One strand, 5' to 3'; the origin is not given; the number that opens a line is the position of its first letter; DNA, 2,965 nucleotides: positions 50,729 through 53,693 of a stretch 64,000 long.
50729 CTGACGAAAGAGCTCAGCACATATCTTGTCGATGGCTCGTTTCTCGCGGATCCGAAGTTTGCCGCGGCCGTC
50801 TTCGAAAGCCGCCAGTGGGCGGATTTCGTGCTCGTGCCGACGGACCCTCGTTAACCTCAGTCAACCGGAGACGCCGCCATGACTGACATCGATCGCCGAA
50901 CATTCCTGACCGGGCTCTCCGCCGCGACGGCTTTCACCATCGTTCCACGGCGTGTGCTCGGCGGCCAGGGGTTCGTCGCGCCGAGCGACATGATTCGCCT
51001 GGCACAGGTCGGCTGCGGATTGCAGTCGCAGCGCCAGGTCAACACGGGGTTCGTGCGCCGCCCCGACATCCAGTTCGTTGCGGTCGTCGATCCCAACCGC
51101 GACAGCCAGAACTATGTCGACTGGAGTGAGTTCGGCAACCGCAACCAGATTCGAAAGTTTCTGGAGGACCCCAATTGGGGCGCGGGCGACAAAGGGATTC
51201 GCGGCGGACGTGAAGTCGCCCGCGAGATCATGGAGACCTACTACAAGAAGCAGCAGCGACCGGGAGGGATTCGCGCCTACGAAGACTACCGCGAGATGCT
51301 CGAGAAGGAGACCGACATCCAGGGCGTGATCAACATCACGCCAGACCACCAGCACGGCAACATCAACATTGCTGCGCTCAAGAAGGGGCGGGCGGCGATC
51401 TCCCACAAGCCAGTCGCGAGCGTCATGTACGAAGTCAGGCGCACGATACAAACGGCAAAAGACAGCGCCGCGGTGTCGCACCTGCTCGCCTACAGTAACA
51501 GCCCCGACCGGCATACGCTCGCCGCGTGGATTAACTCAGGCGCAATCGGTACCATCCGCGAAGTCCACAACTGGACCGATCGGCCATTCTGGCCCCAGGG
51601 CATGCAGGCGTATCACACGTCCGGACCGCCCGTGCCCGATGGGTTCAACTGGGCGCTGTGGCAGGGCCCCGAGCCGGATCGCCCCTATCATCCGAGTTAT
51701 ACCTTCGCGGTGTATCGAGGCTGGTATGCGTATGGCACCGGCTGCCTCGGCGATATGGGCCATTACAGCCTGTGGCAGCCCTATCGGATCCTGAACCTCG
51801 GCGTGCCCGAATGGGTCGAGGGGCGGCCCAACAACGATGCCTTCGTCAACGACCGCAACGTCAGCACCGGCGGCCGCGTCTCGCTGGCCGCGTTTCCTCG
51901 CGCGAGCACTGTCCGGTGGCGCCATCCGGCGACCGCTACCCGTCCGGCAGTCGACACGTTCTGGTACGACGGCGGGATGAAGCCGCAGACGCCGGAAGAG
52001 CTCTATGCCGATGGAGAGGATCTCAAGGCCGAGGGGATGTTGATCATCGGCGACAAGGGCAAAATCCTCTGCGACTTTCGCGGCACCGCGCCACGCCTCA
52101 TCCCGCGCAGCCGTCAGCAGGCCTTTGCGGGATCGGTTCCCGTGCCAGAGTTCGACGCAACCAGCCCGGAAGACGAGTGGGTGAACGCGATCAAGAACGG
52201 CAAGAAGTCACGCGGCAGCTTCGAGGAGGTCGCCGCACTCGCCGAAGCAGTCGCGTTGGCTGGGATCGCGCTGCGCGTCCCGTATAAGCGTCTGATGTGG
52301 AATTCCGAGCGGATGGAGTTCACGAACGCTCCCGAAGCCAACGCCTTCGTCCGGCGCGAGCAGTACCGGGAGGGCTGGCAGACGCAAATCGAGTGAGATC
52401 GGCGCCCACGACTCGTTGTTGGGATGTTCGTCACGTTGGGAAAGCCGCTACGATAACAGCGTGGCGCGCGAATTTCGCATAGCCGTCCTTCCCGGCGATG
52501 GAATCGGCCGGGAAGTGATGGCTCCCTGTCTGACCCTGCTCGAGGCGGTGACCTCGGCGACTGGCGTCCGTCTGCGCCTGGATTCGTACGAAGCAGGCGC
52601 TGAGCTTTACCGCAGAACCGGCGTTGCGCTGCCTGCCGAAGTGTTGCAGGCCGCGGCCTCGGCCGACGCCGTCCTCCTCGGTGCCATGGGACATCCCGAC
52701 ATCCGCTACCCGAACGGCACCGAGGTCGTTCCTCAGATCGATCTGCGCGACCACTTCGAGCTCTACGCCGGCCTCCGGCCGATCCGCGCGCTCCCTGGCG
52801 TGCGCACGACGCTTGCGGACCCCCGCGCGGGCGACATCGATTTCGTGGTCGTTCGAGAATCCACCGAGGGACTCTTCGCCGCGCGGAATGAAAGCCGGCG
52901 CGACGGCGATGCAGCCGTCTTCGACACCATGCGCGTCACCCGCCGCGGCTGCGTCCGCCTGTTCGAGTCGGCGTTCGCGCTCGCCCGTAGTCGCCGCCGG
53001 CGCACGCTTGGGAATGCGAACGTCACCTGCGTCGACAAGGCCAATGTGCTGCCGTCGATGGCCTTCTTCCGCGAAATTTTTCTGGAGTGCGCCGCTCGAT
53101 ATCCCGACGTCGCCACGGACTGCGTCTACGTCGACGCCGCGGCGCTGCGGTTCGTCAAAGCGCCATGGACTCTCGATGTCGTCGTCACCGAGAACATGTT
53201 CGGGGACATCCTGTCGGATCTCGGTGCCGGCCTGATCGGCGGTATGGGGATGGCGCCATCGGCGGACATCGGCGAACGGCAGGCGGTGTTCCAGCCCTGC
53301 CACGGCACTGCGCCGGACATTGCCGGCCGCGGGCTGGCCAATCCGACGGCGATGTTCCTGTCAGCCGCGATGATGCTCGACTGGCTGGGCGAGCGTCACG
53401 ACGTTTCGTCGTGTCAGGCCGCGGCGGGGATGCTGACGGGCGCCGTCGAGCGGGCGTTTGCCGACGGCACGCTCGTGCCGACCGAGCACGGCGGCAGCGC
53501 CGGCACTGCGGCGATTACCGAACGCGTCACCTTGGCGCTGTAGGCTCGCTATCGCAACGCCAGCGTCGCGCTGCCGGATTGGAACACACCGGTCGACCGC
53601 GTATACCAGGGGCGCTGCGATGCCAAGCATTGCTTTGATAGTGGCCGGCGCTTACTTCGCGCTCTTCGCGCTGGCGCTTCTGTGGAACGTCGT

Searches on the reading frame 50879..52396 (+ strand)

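Call 28: search_protein_families(library=pfam, proteins=[window:50879-52396:+], max_evalue=0.01)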
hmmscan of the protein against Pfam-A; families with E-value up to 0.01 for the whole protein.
window:50879-52396:+ (505 aa): 2 families
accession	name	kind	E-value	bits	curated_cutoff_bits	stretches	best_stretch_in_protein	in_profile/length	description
PF19051.5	GFO_IDH_MocA_C2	-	5e-15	56.2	23.3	2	248-297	44-93/254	Oxidoreductase family, C-terminal alpha/beta domain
PF01408.29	GFO_IDH_MocA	-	3.5e-09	37.8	24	1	130-197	47-113/120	Oxidoreductase family, NAD-binding Rossmann fold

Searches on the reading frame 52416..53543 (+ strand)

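Call 28: search_protein_families(library=pfam, proteins=[window:52416-53543:+], max_evalue=0.01)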
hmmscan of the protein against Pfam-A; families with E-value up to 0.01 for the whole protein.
window:52416-53543:+ (375 aa): 1 family
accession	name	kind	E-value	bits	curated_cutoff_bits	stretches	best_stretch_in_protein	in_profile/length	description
PF00180.25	Iso_dh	-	8.7e-86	288.8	27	1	22-352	2-327/348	Isocitrate/isopropylmalate dehydrogenase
